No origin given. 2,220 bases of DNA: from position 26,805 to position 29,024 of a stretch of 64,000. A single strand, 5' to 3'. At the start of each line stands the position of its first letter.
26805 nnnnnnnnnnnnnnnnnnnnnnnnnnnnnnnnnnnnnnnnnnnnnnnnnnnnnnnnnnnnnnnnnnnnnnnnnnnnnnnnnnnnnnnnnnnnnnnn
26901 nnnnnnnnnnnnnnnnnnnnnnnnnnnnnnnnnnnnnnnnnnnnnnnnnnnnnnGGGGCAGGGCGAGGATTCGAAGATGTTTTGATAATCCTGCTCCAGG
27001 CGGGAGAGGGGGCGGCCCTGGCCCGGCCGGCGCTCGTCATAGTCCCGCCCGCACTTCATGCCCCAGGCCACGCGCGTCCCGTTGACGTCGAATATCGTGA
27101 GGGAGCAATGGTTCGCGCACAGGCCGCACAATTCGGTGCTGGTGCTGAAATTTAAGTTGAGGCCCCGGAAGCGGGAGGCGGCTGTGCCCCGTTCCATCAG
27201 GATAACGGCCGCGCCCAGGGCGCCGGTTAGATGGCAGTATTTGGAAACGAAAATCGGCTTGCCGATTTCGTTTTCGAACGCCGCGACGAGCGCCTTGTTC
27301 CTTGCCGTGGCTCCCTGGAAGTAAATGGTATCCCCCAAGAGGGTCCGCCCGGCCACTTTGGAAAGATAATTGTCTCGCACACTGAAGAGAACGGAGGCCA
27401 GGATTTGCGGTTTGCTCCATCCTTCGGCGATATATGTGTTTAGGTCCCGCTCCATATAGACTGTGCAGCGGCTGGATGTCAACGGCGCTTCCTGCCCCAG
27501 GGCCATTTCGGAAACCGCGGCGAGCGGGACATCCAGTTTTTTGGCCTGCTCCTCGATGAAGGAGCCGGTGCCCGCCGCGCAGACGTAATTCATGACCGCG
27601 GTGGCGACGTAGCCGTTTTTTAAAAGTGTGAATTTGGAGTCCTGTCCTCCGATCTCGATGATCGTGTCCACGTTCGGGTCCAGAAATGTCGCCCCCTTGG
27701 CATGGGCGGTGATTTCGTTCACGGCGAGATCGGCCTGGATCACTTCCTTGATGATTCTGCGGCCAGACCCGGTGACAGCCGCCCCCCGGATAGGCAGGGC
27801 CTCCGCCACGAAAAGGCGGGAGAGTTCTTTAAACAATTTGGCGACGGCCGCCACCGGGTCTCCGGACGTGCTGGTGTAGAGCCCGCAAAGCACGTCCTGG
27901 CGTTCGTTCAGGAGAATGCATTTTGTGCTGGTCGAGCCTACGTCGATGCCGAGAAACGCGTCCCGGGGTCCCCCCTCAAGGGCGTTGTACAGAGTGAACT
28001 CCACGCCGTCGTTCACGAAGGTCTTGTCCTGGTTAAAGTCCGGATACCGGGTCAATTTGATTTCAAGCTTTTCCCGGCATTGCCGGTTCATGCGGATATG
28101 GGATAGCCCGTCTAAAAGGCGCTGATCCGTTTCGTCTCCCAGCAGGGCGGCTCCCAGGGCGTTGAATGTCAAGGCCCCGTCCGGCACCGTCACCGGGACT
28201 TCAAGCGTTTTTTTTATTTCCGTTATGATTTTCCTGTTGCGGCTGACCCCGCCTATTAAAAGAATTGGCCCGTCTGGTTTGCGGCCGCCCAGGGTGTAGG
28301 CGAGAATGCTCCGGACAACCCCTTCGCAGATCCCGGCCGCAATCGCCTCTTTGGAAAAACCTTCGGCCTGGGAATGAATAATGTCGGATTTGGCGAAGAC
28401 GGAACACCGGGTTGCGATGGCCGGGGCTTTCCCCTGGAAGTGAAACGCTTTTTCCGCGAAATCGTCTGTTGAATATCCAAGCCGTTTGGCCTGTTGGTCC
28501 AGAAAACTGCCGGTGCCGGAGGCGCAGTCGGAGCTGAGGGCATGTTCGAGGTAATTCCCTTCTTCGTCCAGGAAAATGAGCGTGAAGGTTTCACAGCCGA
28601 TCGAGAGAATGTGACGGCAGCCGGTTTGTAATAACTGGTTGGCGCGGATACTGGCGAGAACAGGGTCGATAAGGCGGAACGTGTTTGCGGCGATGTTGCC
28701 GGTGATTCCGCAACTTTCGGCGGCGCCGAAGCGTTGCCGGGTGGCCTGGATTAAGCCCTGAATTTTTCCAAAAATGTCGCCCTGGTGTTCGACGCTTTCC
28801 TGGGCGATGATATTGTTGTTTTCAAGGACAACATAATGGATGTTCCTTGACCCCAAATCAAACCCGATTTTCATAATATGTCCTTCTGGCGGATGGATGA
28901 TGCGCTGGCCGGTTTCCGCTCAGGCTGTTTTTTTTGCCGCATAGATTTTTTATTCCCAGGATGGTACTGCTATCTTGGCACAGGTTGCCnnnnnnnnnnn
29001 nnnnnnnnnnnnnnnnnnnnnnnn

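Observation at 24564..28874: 1436-aa single-polypeptide fusion of two radical-dehydratase activase ATPases with a DUF2229/dehydratase-like domain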

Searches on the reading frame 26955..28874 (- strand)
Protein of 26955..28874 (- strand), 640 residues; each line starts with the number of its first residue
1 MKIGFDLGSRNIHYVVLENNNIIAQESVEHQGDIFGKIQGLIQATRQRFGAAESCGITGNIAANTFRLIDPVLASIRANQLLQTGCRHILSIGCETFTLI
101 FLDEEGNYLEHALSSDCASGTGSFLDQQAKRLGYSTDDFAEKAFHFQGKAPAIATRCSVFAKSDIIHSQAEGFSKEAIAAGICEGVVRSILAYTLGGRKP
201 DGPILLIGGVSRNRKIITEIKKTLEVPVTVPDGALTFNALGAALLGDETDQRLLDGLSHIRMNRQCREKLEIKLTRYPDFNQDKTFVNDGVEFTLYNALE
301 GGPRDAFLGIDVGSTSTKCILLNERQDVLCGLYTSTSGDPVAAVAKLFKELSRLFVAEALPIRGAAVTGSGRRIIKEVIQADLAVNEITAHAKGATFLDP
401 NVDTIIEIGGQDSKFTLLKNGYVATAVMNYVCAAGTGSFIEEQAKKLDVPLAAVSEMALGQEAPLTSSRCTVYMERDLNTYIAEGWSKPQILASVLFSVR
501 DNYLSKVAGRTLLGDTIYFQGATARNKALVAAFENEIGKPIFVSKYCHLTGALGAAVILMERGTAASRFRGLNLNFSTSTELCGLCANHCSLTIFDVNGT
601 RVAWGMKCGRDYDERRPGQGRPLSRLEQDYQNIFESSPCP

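Call 42: predict_structure(alignment_id=A2)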
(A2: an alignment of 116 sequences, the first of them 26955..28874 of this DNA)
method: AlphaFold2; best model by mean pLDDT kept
length: 640 residues; sequences in the alignment: 116
mean_pLDDT: 88.8   pTM: 0.81
mean pLDDT of the five models: 88.8, 87.8, 87.6, 86.8, 85.7
residues with pLDDT >= 90: 407; 70-90: 197; 50-70: 29; < 50: 7
segments of 3 or more residues with pLDDT < 50: 618-620, 637-640
pLDDT, mean of each block of 10 residues (from residue 1): 92 95 95 88 94 92 80 96 96 91 95 81 90 94 96 81 81 91 94 87 95 97 96 96 95 81 77 83 94 90 86 92 95 91 95 85 95 93 96 97 94 92 87 77 91 93 81 80 88 93 88 93 92 93 95 97 91 90 78 86 78 60 70 57
secondary structure, 60 per line:
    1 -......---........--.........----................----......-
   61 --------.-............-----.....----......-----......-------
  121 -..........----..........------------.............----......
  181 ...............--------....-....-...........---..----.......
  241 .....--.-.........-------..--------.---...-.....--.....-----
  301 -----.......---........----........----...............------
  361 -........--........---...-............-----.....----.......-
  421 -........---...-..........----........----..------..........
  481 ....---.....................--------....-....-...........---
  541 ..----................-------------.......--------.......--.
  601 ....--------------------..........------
elements in order: E2-7 E11-18 E21-29 H34-49 E54-59 H71-82 E88-92 E97-102 E108-113 H122-131 H136-145 H158-170 H175-195 E204-207 H209-212 H214-224 H234-245 H250-258 E284-288 E291-295 E306-312 E316-323 E328-335 H340-354 E362-369 H372-379 E383-385 H387-398 E404-408 E413-419 E422-429 H437-446 H451-458 H471-484 H488-508 E517-520 H522-525 H527-537 H547-562 E576-582 E591-597 E600-604 H625-634

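Call 93: fold_search(model_id=the predicted structure, library=pdb)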
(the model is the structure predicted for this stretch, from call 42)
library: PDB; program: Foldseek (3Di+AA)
matches with E <= 10: 1666; with E <= 0.001: 981
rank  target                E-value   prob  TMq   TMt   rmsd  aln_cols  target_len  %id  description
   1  9gai_D                2.5e-20  1.00  0.38  0.90   2.2       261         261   31  3-methylbenzoyl-CoA reductase from Thauera chlorobenzoica (MbdONPQ) (released 2026-02-18)
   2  4eht_A                3.7e-20  1.00  0.37  0.85   2.1       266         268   30  Activator of the 2-Hydroxyisocaproyl-CoA dehydratase from Clostridium difficile with bound ADP (released 2012-08-08)
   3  1hux_A                4.1e-20  1.00  0.37  0.88   2.2       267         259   30  CRYSTAL STRUCTURE OF THE ACIDAMINOCOCCUS FERMENTANS (R)-2-HYDROXYGLUTARYL-COA DEHYDRATASE COMPONENT A (released 2001-03-21)
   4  4eht_B                4.6e-20  1.00  0.36  0.84   2.6       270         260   31  Activator of the 2-Hydroxyisocaproyl-CoA dehydratase from Clostridium difficile with bound ADP (released 2012-08-08)
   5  4ehu_B                5.1e-20  1.00  0.36  0.86   2.7       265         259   31  Activator of the 2-Hydroxyisocaproyl-CoA Dehydratase from Clostridium difficile with bound ADPNP (released 2012-08-08)
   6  9gba_D                7.4e-19  1.00  0.38  0.90   2.2       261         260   31  3-methylbenzoyl-CoA reductase from Thauera chlorobenzoica (MbdONPQ) + AMPPNP (released 2026-02-18)
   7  9gai_C                3.9e-17  1.00  0.38  0.88   2.4       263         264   25  3-methylbenzoyl-CoA reductase from Thauera chlorobenzoica (MbdONPQ) (released 2026-02-18)
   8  9gai_O                5.7e-17  1.00  0.37  0.87   2.2       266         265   25  3-methylbenzoyl-CoA reductase from Thauera chlorobenzoica (MbdONPQ) (released 2026-02-18)
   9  7yyl_E                6.3e-16  1.00  0.33  0.80   4.1       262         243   30  nucleotide-free DCCP:DCCP-R complex (released 2022-12-28)
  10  7yyl_F                2.1e-14  1.00  0.33  0.82   3.7       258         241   29  nucleotide-free DCCP:DCCP-R complex (released 2022-12-28)
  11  3h1q_B                1.1e-10  1.00  0.30  0.64   6.3       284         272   16  Crystal structure of ethanolamine utilization protein EutJ from Carboxydothermus hydrogenoformans (released 2009-05-19)
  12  3h1q_A                2.2e-10  1.00  0.28  0.62   6.6       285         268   15  Crystal structure of ethanolamine utilization protein EutJ from Carboxydothermus hydrogenoformans (released 2009-05-19)
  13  4xhp                  1.1e-09  1.00  0.25  0.22  24.6       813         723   10  Bacillus thuringiensis ParM hybrid protein with ADP, containing two ParM mutants (released 2016-03-09)
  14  3eno_A                1.4e-09  1.00  0.30  0.52   6.6       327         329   16  Crystal structure of Pyrococcus furiosus Pcc1 in complex with Thermoplasma acidophilum Kae1 (released 2008-10-28)
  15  7t1i_A                2.2e-09  1.00  0.30  0.55   5.7       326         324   14  Crystal structure of CAB1 Pantothenate Kinase from Saccharomyces cerevisiae in complex with compound YU385597 (released 2022-10-05)
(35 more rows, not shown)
